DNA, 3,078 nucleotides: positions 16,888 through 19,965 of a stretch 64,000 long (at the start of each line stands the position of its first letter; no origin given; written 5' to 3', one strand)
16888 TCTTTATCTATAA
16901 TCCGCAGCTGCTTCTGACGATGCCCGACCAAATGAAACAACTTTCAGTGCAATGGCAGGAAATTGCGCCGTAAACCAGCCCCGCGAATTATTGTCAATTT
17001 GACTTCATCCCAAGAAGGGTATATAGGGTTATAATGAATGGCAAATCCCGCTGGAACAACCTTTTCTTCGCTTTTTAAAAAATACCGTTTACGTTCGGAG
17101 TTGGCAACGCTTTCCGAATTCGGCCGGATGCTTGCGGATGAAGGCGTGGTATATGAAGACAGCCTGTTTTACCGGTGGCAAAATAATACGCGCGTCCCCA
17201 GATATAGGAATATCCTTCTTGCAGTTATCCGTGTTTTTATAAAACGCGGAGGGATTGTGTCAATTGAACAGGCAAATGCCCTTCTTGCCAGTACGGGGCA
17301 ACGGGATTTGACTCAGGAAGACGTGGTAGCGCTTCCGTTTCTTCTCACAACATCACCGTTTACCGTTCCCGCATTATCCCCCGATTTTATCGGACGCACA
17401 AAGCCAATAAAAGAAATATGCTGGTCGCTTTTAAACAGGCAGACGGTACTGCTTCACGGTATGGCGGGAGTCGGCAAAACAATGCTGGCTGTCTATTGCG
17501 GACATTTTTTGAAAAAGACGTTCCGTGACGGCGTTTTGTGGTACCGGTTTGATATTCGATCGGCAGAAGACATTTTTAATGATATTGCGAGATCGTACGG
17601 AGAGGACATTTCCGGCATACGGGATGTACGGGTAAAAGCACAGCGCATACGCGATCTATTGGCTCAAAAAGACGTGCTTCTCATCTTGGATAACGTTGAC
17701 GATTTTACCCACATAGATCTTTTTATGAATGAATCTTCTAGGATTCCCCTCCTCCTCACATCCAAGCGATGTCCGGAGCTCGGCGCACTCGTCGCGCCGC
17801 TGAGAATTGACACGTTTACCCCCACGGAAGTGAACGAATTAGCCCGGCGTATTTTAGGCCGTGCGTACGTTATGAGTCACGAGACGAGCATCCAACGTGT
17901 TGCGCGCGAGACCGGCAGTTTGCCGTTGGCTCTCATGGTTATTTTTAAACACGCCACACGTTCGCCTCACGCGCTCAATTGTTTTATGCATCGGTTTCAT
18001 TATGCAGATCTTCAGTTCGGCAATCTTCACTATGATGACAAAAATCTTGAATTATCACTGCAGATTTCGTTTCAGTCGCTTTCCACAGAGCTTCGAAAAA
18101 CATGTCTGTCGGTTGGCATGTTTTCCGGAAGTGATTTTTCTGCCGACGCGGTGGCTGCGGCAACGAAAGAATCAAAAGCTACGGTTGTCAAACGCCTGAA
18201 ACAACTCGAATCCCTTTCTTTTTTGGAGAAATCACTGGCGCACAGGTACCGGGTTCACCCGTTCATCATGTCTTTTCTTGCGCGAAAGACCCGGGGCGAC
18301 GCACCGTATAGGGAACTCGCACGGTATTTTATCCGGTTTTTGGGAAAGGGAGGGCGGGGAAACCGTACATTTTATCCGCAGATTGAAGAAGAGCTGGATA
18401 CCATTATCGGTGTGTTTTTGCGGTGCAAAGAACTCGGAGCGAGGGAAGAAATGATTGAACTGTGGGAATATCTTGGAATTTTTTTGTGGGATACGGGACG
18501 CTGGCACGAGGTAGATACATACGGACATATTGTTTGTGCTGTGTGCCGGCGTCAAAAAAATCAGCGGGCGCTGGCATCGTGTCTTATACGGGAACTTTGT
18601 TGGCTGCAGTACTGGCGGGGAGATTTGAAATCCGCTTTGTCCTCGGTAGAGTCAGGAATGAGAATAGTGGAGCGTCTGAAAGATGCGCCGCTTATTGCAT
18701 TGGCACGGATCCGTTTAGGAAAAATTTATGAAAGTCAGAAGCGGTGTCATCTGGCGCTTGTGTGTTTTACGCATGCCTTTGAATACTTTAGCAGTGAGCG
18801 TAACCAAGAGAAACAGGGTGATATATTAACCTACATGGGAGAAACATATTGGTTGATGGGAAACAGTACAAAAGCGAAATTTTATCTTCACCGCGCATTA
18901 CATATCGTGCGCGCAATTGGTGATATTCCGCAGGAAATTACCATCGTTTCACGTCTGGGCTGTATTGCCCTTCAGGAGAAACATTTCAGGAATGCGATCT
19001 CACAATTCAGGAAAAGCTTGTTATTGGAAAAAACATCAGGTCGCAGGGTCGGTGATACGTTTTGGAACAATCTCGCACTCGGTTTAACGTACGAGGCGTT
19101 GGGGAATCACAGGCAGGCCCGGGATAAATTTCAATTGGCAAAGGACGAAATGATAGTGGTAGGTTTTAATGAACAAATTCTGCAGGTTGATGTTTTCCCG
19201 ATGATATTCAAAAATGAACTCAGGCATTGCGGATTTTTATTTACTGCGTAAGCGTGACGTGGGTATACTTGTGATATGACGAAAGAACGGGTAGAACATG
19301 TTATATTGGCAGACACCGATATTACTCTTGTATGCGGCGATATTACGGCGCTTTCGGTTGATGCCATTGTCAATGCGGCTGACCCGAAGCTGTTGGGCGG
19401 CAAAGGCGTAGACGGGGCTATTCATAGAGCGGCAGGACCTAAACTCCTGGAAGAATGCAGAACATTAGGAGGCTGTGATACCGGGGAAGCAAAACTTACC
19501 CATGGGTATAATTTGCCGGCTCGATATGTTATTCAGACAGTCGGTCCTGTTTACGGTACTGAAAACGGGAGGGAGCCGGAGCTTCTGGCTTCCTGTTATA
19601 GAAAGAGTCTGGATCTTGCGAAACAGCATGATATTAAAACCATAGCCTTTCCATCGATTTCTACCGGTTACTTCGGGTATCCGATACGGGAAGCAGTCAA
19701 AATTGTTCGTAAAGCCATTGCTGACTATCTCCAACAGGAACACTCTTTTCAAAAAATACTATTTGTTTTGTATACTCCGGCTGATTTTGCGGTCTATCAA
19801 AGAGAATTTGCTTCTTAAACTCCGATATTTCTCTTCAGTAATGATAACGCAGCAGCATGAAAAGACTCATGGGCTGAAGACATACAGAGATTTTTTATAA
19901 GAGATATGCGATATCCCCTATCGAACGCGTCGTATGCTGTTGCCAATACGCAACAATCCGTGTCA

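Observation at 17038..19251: HTH-NB-ARC-TPR STAND NTPase in a reduced-genome context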

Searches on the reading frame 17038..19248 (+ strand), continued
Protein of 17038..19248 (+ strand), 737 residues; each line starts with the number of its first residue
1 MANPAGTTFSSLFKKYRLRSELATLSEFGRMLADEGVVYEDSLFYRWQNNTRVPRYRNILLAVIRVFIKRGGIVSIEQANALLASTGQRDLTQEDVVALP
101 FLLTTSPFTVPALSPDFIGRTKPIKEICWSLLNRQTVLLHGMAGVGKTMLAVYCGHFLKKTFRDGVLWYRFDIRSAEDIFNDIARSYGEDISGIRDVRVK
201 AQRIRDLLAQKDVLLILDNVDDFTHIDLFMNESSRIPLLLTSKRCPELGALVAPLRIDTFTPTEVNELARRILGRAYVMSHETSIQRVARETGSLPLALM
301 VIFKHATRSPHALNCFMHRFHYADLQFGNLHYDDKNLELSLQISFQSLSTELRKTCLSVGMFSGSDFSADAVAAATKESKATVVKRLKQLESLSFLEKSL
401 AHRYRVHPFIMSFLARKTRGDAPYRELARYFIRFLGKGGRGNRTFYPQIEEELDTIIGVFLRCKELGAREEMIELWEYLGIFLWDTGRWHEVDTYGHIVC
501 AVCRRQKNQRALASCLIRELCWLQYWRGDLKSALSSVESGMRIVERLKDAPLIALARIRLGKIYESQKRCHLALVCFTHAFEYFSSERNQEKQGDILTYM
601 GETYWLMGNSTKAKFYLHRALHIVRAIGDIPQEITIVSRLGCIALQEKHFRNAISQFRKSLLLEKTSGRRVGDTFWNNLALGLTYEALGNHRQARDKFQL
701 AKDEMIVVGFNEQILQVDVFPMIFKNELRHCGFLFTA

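Call 84: fold_search(model_id=the predicted structure, library=pdb)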
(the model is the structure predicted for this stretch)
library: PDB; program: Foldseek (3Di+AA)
matches with E <= 10: 1645; with E <= 0.001: 138
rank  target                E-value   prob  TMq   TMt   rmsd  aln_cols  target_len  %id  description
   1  6mfv_A                6.3e-15  1.00  0.49  0.55   9.5       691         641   15  Crystal structure of the Signal Transduction ATPase with Numerous Domains (STAND) protein with a tetratricopeptide rep (released 2019-02-20)
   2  1z6t_B                1.7e-12  1.00  0.43  0.52  15.2       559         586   16  Structure of the apoptotic protease-activating factor 1 bound to ADP (released 2005-04-19)
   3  1z6t_A                2.8e-12  1.00  0.42  0.53  15.1       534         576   16  Structure of the apoptotic protease-activating factor 1 bound to ADP (released 2005-04-19)
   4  3shf                  5.3e-11  1.00  0.41  0.27   6.3       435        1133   18  Crystal structure of the R265S mutant of full-length murine Apaf-1 (released 2011-08-24)
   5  3sfz                  5.9e-11  1.00  0.41  0.28   5.5       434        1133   18  Crystal structure of full-length murine Apaf-1 (released 2011-08-24)
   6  5juy_B                4.8e-10  1.00  0.27  0.17  26.0       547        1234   17  Active human apoptosome with procaspase-9 (released 2016-10-19)
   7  3j2t_A                1.5e-09  1.00  0.24  0.16  23.2       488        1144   16  An improved model of the human apoptosome (released 2013-04-10)
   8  5juy_A                2.4e-09  1.00  0.27  0.18  22.7       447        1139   18  Active human apoptosome with procaspase-9 (released 2016-10-19)
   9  8jol_B                2.7e-09  1.00  0.27  0.38  19.5       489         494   15  cryo-EM structure of the CED-4/CED-3 holoenzyme (released 2023-06-28)
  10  2a5y_B                3.6e-09  1.00  0.29  0.40  17.7       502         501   15  Structure of a CED-4/CED-9 complex (released 2005-10-11)
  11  9h2l_A                8.8e-09  1.00  0.26  0.23  19.6       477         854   15  Cryo-EM structure of an octameric G10-resistosome from wheat (released 2025-09-24)
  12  2a5y_C                1.7e-08  1.00  0.25  0.46  16.3       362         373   18  Structure of a CED-4/CED-9 complex (released 2005-10-11)
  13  6j5t_C                2.1e-08  1.00  0.24  0.22  23.3       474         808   14  Reconstitution and structure of a plant NLR resistosome conferring immunity (released 2019-03-20)
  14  8dgc_B                3.1e-08  1.00  0.22  0.10  32.6       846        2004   12  Avs3 bound to phage PhiV-1 terminase (released 2022-08-03)
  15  6j6i_C                4.1e-08  1.00  0.25  0.23  23.1       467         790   13  Reconstitution and structure of a plant NLR resistosome conferring immunity (released 2019-03-20)
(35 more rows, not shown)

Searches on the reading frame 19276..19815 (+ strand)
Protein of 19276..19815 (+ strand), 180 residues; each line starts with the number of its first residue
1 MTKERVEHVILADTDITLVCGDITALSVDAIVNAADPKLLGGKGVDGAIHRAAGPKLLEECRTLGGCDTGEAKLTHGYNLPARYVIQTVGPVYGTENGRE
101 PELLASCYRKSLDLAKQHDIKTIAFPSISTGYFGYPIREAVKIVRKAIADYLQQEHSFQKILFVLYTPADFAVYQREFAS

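Call 3: search_protein_families(library=pfam, proteins=[window:19276-19815:+], max_evalue=0.1)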
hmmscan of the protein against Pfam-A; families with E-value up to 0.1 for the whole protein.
window:19276-19815:+ (180 aa): 1 family
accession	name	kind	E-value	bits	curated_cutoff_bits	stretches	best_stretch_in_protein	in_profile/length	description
PF01661.27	Macro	-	2.3e-44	150.6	22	1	32-143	1-117/118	Macro domain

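Call 4: search_protein_families(library=padloc, proteins=[window:19276-19815:+], max_evalue=0.1)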
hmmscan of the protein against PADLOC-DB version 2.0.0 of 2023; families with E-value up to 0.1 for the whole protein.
window:19276-19815:+ (180 aa): 0 families

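Call 5: search_protein_families(library=ncbifam, proteins=[window:19276-19815:+], max_evalue=0.1)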
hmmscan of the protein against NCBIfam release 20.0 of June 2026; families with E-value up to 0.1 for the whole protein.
window:19276-19815:+ (180 aa): 11 families
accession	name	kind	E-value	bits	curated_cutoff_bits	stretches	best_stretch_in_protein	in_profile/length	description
NF001664.0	PRK00431.1-6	equivalog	1.4e-62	210.2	200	1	14-178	2-169/173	O-acetyl-ADP-ribose deacetylase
NF001663.0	PRK00431.1-4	equivalog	7.6e-53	179.1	285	1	14-177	7-174/180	ADP-ribose-binding protein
NF001660.0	PRK00431.1-1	equivalog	5.1e-50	169.4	271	1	14-177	3-170/177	O-acetyl-ADP-ribose deacetylase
NF001661.0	PRK00431.1-2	equivalog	5.9e-50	169.6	291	1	16-179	3-172/179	O-acetyl-ADP-ribose deacetylase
NF003163.0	PRK04143.1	equivalog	5e-46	157.2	272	1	12-178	81-260/265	protein-ADP-ribose hydrolase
NF001667.0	PRK00431.2-3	equivalog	6.9e-30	104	252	1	14-177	8-172/182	ADP-ribose-binding protein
NF009880.0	PRK13341.1-1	equivalog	1.9e-28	99.2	891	1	14-155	427-572/599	AAA family ATPase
NF001668.0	PRK00431.2-4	equivalog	5.3e-28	97.8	278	1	14-178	49-212/220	ADP-ribose-binding protein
NF001665.0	PRK00431.2-1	equivalog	6.3e-24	84.5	315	1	14-179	8-172/177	ADP-ribose-binding protein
NF001662.0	PRK00431.1-3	equivalog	1.2e-22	80.7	215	1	14-176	3-179/185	[protein ADP-ribosylglutamate] hydrolase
NF001666.0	PRK00431.2-2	equivalog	2.1e-10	40.7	246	1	15-163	2-147/164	ADP-ribose-binding protein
